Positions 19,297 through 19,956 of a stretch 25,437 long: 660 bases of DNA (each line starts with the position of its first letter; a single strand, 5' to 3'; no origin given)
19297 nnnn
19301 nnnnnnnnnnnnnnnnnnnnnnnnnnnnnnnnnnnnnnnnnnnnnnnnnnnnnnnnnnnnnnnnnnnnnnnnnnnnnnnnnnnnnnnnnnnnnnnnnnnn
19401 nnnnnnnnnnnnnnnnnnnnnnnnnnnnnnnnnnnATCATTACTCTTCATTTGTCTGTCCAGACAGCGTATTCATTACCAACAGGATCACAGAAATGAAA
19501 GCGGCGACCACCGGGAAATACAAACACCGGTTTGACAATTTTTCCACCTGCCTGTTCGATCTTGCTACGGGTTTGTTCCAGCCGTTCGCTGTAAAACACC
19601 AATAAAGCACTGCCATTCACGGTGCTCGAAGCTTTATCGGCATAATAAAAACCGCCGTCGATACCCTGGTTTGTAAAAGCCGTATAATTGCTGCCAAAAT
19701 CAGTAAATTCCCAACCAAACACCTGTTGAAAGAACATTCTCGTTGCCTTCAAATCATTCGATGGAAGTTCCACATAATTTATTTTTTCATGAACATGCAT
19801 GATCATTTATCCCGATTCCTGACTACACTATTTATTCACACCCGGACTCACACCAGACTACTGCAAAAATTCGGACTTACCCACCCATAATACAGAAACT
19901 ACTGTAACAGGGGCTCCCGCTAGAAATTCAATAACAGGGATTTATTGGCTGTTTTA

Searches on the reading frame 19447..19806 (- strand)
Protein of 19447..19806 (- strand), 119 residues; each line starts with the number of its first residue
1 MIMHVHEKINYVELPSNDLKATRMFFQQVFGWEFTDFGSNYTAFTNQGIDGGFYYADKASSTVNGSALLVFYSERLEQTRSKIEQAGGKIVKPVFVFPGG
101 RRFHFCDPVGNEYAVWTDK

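Call 15: search_protein_families(library=pfam, proteins=[window:19447-19806:-], max_evalue=0.001)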
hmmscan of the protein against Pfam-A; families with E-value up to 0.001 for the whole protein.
window:19447-19806:- (119 aa): 2 families
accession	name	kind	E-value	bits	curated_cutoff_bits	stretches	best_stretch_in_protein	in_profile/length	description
PF00903.31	Glyoxalase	-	2.1e-11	44.7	20.6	1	8-112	1-118/121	Glyoxalase/Bleomycin resistance protein/Dioxygenase superfamily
PF22677.2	Ble-like_N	-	7.4e-05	22.9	24.5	1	11-44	4-38/41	Bleomycin resistance protein-like N-terminal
